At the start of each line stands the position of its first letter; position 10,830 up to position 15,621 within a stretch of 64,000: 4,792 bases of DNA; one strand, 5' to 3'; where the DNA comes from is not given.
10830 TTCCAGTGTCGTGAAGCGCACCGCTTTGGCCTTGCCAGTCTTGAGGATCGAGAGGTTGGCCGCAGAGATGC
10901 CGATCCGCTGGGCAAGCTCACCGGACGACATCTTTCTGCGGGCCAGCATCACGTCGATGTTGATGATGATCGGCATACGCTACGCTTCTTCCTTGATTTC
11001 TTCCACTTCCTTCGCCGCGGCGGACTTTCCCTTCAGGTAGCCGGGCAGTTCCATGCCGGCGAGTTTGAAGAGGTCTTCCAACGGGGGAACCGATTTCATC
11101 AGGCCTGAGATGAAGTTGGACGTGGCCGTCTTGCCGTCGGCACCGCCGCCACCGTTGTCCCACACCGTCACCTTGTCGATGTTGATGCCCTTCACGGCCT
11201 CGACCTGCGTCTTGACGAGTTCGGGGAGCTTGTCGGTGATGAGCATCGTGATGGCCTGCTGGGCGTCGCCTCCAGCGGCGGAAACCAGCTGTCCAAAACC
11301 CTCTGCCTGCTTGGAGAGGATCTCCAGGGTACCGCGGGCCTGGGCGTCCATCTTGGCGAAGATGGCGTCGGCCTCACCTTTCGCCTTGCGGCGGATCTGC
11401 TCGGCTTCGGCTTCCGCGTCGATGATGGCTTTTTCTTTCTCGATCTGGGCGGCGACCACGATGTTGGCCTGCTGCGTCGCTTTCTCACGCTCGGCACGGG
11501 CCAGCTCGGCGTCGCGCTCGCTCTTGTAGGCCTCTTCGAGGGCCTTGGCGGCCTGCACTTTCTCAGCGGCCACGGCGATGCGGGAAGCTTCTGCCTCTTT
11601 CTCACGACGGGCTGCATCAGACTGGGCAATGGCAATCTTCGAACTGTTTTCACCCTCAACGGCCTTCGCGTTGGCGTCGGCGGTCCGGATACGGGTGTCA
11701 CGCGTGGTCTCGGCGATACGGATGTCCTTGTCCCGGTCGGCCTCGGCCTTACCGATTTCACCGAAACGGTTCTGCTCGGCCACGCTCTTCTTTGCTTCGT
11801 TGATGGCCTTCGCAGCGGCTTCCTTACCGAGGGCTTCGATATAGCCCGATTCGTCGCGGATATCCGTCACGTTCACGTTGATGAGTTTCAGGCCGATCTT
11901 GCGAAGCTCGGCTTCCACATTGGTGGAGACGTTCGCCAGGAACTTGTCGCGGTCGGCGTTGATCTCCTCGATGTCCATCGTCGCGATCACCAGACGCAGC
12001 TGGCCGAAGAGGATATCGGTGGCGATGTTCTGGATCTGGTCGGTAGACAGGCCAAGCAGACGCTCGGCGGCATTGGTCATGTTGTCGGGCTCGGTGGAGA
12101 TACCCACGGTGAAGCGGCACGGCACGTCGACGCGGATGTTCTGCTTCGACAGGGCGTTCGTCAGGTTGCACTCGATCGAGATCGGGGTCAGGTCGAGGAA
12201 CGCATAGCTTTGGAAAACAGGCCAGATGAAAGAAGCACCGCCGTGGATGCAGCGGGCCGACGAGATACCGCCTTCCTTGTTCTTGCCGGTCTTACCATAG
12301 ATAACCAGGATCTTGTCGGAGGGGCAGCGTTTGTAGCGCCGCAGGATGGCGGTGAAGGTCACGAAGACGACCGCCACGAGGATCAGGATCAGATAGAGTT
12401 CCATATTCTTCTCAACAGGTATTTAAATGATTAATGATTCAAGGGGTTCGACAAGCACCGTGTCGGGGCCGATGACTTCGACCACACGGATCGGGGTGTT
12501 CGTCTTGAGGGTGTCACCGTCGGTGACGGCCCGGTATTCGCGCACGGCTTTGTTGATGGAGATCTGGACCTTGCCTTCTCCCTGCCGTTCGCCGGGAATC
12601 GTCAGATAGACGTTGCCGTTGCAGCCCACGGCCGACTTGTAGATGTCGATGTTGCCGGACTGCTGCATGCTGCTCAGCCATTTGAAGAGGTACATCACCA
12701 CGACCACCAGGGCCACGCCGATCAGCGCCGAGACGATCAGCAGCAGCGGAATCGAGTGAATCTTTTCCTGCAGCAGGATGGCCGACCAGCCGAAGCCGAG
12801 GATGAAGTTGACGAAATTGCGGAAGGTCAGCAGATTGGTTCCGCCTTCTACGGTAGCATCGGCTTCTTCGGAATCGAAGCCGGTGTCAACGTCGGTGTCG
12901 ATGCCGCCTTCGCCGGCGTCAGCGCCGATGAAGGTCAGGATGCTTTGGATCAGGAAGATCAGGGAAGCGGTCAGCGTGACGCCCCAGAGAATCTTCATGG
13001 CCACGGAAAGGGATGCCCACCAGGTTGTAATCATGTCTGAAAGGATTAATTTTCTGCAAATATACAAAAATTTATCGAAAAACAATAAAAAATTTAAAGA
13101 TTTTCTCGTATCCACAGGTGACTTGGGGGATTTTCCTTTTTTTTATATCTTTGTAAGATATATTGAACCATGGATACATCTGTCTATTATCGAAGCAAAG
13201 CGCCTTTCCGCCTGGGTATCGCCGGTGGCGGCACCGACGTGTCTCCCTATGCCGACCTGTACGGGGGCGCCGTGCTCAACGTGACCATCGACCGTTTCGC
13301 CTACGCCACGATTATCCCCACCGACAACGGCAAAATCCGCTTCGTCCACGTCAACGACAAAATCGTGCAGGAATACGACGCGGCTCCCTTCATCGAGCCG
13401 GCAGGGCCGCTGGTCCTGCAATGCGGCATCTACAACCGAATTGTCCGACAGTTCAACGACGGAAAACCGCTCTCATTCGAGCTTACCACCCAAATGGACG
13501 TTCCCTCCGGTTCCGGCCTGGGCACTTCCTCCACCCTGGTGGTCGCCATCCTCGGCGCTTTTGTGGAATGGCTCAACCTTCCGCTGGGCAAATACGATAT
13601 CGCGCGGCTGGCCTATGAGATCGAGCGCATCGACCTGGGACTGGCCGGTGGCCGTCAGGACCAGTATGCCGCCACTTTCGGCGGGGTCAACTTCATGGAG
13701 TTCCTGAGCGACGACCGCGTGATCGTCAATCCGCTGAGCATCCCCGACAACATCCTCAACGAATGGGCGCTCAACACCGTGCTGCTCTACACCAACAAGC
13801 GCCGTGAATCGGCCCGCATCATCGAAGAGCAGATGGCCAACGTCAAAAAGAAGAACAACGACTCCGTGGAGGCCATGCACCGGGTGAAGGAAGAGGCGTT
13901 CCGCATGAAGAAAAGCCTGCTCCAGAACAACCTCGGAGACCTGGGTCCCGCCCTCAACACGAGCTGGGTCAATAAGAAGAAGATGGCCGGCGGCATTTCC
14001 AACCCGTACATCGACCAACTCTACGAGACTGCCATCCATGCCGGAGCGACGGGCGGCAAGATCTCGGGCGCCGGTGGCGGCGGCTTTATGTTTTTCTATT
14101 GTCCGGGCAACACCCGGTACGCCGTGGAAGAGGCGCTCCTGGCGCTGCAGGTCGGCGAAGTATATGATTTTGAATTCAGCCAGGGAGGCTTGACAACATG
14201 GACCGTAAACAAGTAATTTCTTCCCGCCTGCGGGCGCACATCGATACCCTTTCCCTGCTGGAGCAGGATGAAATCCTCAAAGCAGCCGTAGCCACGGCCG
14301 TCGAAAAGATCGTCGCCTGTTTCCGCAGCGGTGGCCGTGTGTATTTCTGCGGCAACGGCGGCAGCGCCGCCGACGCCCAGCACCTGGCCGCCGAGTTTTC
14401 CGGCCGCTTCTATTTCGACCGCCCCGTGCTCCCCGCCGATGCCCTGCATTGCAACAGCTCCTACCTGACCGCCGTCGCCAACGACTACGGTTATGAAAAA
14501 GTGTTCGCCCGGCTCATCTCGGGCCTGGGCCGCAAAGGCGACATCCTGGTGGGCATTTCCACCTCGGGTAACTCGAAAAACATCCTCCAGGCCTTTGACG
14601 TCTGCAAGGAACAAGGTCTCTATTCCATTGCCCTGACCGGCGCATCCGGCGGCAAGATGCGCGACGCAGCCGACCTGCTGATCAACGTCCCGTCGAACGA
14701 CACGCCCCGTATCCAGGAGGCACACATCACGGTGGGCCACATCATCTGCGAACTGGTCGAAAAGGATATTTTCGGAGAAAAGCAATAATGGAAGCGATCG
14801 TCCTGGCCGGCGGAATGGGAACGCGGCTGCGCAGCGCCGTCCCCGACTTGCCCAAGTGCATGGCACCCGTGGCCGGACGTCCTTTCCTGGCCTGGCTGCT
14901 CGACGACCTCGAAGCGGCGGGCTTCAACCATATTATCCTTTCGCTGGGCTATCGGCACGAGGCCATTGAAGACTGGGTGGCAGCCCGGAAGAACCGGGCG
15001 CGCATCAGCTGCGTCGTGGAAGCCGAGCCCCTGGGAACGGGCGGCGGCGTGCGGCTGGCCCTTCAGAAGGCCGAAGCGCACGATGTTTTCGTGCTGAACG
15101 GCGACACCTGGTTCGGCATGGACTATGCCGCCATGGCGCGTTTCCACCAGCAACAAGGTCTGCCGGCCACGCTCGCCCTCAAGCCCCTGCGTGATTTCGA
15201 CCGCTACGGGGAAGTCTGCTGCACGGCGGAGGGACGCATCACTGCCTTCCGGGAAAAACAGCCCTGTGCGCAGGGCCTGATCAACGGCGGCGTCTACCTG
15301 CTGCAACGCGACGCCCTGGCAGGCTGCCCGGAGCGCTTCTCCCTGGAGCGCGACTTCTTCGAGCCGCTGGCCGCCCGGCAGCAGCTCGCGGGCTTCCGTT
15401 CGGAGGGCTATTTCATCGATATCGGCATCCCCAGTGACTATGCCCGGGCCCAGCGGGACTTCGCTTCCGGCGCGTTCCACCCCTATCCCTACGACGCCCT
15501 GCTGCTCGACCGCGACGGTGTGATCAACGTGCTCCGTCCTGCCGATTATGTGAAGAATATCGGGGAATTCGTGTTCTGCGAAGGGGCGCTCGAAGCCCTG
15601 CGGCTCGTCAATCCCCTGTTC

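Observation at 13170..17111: Compact GDP-D-glycero-alpha-D-manno-heptose biosynthesis cluster with an HddC::GmhB fusion and a GT4 transferase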

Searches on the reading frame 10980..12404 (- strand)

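Call 3: search_protein_families(library=pfam, proteins=[window:10980-12404:-])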
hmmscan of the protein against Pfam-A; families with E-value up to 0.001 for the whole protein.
window:10980-12404:- (474 aa): 1 family
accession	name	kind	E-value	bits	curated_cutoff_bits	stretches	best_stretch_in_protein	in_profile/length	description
PF01145.31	Band_7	-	1.2e-28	100.8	23.6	1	29-212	5-175/176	SPFH domain / Band 7 family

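Call 4: search_protein_families(library=ncbifam, proteins=[window:10980-12404:-])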
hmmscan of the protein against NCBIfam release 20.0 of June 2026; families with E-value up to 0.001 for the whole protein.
window:10980-12404:- (474 aa): 1 family
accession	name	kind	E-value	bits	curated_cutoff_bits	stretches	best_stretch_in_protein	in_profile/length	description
NF058507.1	FlotScfldFlot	equivalog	1.3e-49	169.5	700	1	6-455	3-470/477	flotillin lipid rafts scaffold protein FloT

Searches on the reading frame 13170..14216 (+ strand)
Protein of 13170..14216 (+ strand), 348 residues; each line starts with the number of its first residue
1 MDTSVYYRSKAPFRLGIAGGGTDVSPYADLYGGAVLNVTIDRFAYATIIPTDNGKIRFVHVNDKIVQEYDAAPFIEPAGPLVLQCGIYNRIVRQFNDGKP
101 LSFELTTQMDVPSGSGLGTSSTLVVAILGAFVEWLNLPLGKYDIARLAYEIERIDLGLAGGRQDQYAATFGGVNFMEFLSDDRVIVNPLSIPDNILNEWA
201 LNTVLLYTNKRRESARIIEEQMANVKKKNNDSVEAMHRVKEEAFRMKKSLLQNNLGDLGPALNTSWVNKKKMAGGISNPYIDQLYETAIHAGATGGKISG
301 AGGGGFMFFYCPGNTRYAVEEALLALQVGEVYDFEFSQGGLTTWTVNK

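Call 3: search_protein_families(library=pfam, proteins=[window:13170-14216:+])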
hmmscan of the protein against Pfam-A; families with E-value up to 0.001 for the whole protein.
window:13170-14216:+ (348 aa): 2 families
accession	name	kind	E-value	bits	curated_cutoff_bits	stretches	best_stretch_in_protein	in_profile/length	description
PF00288.32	GHMP_kinases_N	-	1.7e-18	67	22.3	1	90-172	9-87/87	GHMP kinases N terminal domain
PF08544.19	GHMP_kinases_C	-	8.3e-12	45.8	21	1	246-323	1-79/85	GHMP kinases C terminal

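Call 4: search_protein_families(library=ncbifam, proteins=[window:13170-14216:+])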
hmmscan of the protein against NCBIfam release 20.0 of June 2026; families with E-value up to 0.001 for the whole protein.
window:13170-14216:+ (348 aa): 13 families
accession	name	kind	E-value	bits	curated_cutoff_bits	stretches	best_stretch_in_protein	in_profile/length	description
NF049969.1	GlMnHpPKinHddA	equivalog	3e-116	388.5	600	1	8-346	4-338/338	D-glycero-D-manno-heptose 7-phosphate kinase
NF009948.0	PRK13412.1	equivalog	5.7e-32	110.4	721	1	103-309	727-933/974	bifunctional fucokinase/fucose-1-phosphate guanylyltransferase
TIGR00549.1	mevalon_kin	equivalog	1e-24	87.5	163.05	1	31-308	15-274/276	mevalonate kinase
NF003036.0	PRK03926.1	equivalog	8.6e-19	67.7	403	1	103-323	76-279/302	mevalonate kinase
NF003006.0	PRK03817.1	equivalog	1.3e-16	60.6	443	2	9-183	4-168/352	galactokinase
NF003705.0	PRK05322.1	equivalog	3.6e-11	42.4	385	1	27-213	34-218/388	galactokinase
TIGR00131.1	gal_kin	equivalog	1.7e-10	40.4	226.65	1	82-212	92-215/388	galactokinase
TIGR00191.1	thrB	equivalog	2.5e-10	39.7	168.25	1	87-194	66-164/304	homoserine kinase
NF001816.0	PRK00555.1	equivalog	5.6e-10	38.7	509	1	105-176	94-165/363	galactokinase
NF002288.1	PRK01212.1-4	equivalog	2.5e-09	36.6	194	1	100-309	74-265/303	homoserine kinase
NF003472.0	PRK05101.1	equivalog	8.5e-08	31.5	499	1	10-194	24-204/382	galactokinase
TIGR01920.1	Shik_kin_archae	equivalog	1.6e-07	30.9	126.85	1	87-175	56-143/266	shikimate kinase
NF040725.1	panto_kin_Meth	equivalog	0.00023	20.2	380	1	103-154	86-137/286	pantoate kinase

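Call 25: search_solved_structures(query=window:13170-14216:+, max_evalue=0.00001)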
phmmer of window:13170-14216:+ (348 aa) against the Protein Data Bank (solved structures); distinct sequences matched with E-value up to 0.00001: 16.
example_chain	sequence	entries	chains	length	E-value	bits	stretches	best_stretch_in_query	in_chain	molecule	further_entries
4usm_A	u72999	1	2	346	9.4e-103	347.5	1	7-346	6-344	PUTATIVE SUGAR KINASE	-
3k85_A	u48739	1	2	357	2e-102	346.4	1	7-346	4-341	D-glycero-D-manno-heptose 1-phosphate kinase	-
4usk_A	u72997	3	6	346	8.9e-102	344.3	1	7-346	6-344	PUTATIVE SUGAR KINASE | SUGAR KINASE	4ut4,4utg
4n3o_A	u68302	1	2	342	5.8e-97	328.5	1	7-345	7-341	Putative D-glycero-D-manno-heptose 7-phosphate kinase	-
9iip_A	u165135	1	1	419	8.3e-22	81.3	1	9-311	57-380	L-fucokinase/L-fucose-1-P guanylyltransferase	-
5yys_A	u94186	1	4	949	1e-20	77.7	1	9-311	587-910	L-fucokinase, L-fucose-1-P guanylyltransferase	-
9iit_A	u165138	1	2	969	1.1e-20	77.6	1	9-311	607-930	L-fucokinase/L-fucose-1-P guanylyltransferase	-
6mde_A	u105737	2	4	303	2.5e-13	53.4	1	97-312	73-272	Mevalonate kinase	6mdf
4hac_A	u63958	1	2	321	3.2e-13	53.1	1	98-312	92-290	Mevalonate kinase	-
8teb_A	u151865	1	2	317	7.2e-12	48.7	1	93-175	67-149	Mevalonate kinase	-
1kkh_A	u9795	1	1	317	2.8e-08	36.8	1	85-309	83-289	Mevalonate Kinase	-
1vis_A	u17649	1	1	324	2.9e-08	36.8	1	85-309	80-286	Mevalonate kinase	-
1pie_A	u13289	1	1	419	6.5e-07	32.4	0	102-176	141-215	Galactokinase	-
9ulx_A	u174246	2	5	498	1.3e-06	31.3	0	104-203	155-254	AbGHMP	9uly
1s4e_A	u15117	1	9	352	1.5e-06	31.2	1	101-312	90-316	Galactokinase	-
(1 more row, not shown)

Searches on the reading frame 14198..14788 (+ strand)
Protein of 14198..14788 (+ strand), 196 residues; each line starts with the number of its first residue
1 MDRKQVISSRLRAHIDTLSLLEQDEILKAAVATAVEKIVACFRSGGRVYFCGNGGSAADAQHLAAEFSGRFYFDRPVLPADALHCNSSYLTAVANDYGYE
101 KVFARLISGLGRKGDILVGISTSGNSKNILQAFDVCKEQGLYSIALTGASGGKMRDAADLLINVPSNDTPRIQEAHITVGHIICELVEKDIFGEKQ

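Call 3: search_protein_families(library=pfam, proteins=[window:14198-14788:+])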
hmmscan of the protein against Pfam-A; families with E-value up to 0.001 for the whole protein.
window:14198-14788:+ (196 aa): 2 families
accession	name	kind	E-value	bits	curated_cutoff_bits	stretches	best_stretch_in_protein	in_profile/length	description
PF13580.11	SIS_2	-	8.3e-28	97.6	27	1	25-148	15-138/138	SIS domain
PF01380.27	SIS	-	5.6e-07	29.9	25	1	112-168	52-108/131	SIS domain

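Call 4: search_protein_families(library=ncbifam, proteins=[window:14198-14788:+])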
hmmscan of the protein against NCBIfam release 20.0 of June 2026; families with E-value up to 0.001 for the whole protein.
window:14198-14788:+ (196 aa): 18 families
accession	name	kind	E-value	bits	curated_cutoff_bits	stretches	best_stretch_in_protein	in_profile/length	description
TIGR00441.1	gmhA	equivalog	1.8e-61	206.7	209.45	1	37-188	3-154/154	D-sedoheptulose 7-phosphate isomerase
NF010547.0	PRK13938.1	equivalog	5.3e-61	205.7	320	1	23-196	23-196/196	D-sedoheptulose 7-phosphate isomerase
NF010546.0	PRK13936.1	equivalog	2.5e-60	203.6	276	1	5-195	5-196/197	phosphoheptose isomerase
NF001628.0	PRK00414.1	equivalog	4.7e-50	169.9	265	1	4-191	3-190/192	D-sedoheptulose 7-phosphate isomerase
NF008138.0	PRK10886.1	equivalog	1.5e-36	126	352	1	24-194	20-193/196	DnaA initiator-associating protein DiaA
NF009222.0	PRK12570.1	subfamily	2e-09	36.7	255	1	30-164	54-189/307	N-acetylmuramic acid 6-phosphate etherase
NF003915.0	PRK05441.1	subfamily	2.5e-08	33.3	168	1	29-164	46-182/300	N-acetylmuramic acid 6-phosphate etherase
NF002805.0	PRK02947.1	subfamily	2.8e-08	33.2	135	1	27-149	22-143/247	sugar isomerase domain-containing protein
NF008458.0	PRK11337.1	equivalog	2.4e-07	30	378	1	109-172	184-247/293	MurR/RpiR family transcriptional regulator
TIGR03127.2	RuMP_HxlB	equivalog_domain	5.5e-07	29.6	160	1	112-170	71-129/178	6-phospho-3-hexuloisomerase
NF008141.0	PRK10892.1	equivalog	5.8e-07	29.1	505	1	112-167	95-152/328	arabinose-5-phosphate isomerase KdsD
TIGR00274.1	TIGR00274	equivalog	5.9e-07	28.8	302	0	113-163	126-176/291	N-acetylmuramic acid 6-phosphate etherase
NF040776.2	AlsR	equivalog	3.6e-06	26.1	400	1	108-172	171-235/279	transcriptional repressor AlsR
TIGR02128.1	G6PI_arch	equivalog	7.6e-06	25.1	213.9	1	28-173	6-128/308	bifunctional phosphoglucose/phosphomannose isomerase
NF041755.1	RuMP_HxlAB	equivalog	9.2e-06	24.8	500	1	111-171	286-346/391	bifunctional 3-hexulose-6-phosphate synthase/6-phospho-3-hexuloisomerase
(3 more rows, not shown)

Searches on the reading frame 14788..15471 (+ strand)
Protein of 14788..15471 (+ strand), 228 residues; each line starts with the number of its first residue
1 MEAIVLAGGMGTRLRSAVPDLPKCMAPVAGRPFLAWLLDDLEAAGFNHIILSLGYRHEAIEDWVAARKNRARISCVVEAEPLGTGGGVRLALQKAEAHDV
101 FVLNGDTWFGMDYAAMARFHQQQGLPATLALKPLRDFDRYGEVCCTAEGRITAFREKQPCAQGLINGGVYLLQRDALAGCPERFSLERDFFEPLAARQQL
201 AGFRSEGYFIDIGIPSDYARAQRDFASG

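Call 60: search_solved_structures(query=window:14788-15471:+, max_evalue=1e-20, show_alignments=2)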
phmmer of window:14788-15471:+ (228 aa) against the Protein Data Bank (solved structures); distinct sequences matched with E-value up to 1e-20: 6.
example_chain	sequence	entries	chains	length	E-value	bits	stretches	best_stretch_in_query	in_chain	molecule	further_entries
6jq8_A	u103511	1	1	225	3.4e-38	134.9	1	2-225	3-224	Putative 6-deoxy-D-mannoheptose pathway protein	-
5xhw_A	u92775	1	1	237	6.4e-38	134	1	2-225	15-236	Putative 6-deoxy-D-mannoheptose pathway protein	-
7d72_K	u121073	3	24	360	3.7e-32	115.1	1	1-220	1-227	Mannose-1-phosphate guanyltransferase beta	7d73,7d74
7whr_B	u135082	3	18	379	2.5e-31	112.4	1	1-224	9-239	Nucleotidyl transferase family protein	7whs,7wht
8yre_D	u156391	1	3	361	2e-28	102.9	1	1-223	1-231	Mannose-1-phosphate guanylyltransferase 1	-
7x8j_A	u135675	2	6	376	2.3e-28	102.7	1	1-223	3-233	Mannose-1-phosphate guanylyltransferase 1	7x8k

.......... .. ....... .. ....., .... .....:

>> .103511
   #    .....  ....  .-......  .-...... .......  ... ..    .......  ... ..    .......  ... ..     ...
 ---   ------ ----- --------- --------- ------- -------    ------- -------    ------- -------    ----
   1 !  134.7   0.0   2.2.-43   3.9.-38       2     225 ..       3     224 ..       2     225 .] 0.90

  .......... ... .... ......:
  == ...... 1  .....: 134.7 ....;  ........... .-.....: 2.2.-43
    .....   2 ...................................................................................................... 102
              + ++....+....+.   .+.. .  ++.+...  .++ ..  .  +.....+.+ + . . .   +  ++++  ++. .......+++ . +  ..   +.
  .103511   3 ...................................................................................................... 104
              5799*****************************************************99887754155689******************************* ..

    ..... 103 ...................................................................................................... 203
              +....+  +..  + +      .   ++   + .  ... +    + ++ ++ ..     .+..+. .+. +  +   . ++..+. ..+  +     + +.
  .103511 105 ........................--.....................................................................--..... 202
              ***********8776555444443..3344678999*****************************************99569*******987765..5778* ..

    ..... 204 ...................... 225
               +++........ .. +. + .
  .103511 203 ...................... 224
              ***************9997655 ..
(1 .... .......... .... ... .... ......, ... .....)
